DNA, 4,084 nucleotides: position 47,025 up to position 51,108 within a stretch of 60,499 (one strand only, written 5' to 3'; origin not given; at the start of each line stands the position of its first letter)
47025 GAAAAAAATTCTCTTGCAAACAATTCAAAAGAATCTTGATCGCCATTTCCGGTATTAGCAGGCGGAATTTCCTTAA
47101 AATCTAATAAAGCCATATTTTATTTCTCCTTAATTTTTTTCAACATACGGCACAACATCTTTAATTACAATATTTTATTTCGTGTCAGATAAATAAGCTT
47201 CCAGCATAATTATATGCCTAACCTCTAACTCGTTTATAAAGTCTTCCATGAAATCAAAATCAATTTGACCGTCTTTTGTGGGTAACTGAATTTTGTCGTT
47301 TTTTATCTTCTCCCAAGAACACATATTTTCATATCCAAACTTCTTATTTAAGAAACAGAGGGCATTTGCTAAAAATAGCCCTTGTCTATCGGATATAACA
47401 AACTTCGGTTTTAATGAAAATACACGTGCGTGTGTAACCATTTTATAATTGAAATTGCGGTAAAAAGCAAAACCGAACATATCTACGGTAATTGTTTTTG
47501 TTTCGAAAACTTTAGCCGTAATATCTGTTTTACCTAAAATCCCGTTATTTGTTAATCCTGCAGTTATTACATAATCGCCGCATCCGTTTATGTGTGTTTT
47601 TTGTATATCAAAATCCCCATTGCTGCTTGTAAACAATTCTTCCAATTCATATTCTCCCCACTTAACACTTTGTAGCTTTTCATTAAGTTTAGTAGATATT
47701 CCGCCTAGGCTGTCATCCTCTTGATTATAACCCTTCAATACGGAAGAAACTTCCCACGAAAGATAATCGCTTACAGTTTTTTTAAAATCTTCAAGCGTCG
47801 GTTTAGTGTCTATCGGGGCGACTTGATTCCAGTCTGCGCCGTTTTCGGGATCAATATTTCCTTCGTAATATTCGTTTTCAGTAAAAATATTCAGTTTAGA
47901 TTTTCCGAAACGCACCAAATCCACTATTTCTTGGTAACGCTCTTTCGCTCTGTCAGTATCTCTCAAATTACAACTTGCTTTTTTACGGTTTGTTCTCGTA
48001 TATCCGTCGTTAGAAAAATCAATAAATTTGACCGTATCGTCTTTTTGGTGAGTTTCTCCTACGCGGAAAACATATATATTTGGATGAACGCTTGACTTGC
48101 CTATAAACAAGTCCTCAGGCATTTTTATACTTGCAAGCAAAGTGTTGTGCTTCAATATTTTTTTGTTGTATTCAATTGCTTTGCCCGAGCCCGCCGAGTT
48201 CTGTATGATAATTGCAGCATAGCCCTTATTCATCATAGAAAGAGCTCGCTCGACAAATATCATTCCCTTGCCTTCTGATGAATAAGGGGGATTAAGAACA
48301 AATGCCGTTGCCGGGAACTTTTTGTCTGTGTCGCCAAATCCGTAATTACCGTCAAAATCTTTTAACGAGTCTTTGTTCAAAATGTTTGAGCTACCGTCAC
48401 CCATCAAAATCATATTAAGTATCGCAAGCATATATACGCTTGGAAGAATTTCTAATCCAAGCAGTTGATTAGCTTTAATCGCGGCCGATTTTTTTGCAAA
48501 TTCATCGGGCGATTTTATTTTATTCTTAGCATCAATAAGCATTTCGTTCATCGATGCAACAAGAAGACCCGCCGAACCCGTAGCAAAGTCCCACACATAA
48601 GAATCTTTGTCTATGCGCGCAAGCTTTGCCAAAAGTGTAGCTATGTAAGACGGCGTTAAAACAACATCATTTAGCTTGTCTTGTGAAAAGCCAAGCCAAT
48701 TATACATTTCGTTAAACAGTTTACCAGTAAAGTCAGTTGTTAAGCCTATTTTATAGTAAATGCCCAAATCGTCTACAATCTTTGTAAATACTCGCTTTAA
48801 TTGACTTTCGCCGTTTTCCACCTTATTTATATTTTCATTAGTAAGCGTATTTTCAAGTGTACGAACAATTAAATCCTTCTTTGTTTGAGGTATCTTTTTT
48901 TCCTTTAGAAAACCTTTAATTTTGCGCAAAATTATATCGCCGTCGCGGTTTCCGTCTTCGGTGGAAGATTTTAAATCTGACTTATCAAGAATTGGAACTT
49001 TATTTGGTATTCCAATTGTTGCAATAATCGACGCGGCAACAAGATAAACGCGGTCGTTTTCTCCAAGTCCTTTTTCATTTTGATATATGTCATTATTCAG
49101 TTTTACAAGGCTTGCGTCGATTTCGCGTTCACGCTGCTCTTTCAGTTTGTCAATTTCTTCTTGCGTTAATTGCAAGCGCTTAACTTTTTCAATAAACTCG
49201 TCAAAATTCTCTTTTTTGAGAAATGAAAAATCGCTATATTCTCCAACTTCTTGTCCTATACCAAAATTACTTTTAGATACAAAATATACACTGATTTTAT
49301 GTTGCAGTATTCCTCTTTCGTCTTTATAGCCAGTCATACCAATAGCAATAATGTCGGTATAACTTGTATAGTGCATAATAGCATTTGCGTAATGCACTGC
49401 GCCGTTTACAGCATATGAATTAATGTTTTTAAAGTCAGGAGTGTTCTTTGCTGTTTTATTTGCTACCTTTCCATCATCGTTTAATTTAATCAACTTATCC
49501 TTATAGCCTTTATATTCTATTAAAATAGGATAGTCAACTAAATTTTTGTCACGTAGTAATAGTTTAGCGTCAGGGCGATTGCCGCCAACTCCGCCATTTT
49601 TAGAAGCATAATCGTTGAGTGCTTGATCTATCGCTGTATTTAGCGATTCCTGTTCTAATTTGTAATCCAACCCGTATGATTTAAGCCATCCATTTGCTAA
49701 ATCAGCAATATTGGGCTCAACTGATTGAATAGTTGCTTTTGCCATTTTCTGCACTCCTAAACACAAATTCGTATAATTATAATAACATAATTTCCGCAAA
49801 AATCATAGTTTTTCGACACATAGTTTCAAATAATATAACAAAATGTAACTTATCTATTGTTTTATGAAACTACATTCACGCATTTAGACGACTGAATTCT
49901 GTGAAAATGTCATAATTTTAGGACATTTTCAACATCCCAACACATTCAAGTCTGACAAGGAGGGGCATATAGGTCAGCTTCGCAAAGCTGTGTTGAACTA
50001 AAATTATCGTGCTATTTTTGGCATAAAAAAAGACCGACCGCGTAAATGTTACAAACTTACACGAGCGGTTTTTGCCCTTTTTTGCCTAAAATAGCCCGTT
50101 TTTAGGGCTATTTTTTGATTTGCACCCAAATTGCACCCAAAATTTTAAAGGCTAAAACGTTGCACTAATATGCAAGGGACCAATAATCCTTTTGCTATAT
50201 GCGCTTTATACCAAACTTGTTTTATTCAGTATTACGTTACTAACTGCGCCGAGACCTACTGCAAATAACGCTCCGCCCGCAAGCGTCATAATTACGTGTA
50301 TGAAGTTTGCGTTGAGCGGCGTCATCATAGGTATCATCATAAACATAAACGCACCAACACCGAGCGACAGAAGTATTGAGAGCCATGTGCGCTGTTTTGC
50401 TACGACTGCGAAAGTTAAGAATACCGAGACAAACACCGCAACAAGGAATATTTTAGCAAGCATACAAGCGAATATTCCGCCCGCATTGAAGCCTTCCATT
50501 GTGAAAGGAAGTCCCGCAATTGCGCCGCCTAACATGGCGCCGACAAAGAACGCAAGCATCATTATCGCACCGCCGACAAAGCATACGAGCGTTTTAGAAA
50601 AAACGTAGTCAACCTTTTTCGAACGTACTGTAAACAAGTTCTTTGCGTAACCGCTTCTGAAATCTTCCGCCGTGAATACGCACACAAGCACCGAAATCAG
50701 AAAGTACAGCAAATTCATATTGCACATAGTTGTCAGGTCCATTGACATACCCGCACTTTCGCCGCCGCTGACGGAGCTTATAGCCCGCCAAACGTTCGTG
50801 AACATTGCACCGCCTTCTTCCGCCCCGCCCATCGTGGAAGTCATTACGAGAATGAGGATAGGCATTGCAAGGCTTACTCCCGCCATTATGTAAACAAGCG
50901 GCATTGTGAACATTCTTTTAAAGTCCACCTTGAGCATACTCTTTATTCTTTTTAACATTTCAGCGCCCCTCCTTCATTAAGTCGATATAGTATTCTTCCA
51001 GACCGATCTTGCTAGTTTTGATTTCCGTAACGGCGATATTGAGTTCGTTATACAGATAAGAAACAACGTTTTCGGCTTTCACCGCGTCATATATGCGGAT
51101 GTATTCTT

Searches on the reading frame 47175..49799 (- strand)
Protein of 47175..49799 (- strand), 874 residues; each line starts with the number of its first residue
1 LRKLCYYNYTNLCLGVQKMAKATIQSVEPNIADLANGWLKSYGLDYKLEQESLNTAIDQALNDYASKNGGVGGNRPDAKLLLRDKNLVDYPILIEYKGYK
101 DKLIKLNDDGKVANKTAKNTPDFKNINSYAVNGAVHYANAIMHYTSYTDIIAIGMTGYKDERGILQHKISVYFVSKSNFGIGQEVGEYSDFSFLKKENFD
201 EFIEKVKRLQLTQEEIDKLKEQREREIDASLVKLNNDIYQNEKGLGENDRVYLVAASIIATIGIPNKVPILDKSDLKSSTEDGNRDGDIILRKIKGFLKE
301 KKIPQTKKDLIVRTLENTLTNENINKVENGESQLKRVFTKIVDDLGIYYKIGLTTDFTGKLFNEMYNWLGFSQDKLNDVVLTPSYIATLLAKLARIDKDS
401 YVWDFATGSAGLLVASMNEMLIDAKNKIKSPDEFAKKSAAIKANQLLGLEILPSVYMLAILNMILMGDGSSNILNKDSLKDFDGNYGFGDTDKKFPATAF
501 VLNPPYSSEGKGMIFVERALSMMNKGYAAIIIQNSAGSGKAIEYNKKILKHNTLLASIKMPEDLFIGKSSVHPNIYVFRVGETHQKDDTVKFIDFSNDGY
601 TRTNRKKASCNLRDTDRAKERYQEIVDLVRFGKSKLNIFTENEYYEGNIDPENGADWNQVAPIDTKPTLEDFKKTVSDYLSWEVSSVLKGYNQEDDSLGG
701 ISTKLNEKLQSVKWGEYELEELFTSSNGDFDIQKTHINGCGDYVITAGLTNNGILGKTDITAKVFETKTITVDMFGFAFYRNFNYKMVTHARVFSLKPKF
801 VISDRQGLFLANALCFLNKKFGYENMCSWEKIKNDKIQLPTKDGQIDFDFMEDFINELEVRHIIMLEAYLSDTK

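Call 3: search_protein_families(library=pfam, proteins=[window:47175-49799:-], max_evalue=1)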
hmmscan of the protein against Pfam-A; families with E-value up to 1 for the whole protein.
window:47175-49799:- (874 aa): 4 families
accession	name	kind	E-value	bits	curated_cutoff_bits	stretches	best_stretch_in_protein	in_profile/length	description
PF02384.22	N6_Mtase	-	6.2e-20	72.2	20.4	2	378-509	26-138/311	N-6 DNA Methylase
PF01420.25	Methylase_S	-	6.6e-18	65.9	22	1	712-863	2-163/168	Type I restriction modification DNA specificity domain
PF08774.17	VRR_NUC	-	0.0043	17.5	23.8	1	50-105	35-93/116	VRR-NUC domain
PF01660.22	Vmethyltransf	-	0.02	14.5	27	1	549-599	146-192/310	Viral methyltransferase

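Call 4: search_protein_families(library=padloc, proteins=[window:47175-49799:-], max_evalue=1)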
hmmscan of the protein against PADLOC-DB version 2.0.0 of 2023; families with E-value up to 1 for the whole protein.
window:47175-49799:- (874 aa): 10 families
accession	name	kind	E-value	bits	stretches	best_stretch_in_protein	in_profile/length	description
PDLC03616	REase_MTase_IIG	-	1.9e-236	784.9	1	24-690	4-716/721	Type IIG restriction enzyme-methyltransferase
PDLC03593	Specificity_II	-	1.4e-69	232.9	1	705-873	4-179/405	Type II specificity subunit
PDLC03602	REase_MTase_IIG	-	1.8e-45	153.7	1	37-621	14-562/637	Type IIG restriction enzyme-methyltransferase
PDLC03608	REase_MTase_IIG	-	1.5e-26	91.2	1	307-616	243-546/614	Type IIG restriction enzyme-methyltransferase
PDLC03021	MTase_I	-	1.4e-22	78.2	1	322-625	114-418/491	Type I methyltransferase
PDLC03591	Specificity_II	-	7.6e-10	36.3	1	678-860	145-329/341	Type II specificity subunit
PDLC03619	REase_MTase_IIG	-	1.9e-07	28.8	1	456-590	2-142/274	Type IIG restriction enzyme-methyltransferase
PDLC03028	MTase_I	-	0.00024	17.2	1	371-474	888-989/1236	Type I methyltransferase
PDLC03317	MTase_II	-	0.0012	15.2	1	395-507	324-436/831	Type II methyltransferase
PDLC03218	MTase_II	-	0.0032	14.1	1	444-487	324-366/532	Type II methyltransferase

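Call 5: search_protein_families(library=ncbifam, proteins=[window:47175-49799:-], max_evalue=1)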
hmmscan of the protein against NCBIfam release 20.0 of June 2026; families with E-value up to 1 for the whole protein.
window:47175-49799:- (874 aa): 1 family
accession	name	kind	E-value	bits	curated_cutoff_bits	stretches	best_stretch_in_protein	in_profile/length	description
NF047738.1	antiphage_MADS2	equivalog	2.7e-07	29.3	720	1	339-508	275-454/654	methylation-associated defense system DNA methyltransferase MAD2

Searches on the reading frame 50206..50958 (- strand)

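Call 90: search_protein_families(library=pfam, proteins=[window:50206-50958:-], max_evalue=0.001)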
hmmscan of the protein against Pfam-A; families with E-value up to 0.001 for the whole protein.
window:50206-50958:- (250 aa): 1 family
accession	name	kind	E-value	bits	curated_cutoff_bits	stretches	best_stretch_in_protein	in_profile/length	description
PF12730.13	ABC2_membrane_4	-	1.2e-08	35.5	27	1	13-199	6-173/179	ABC-2 family transporter protein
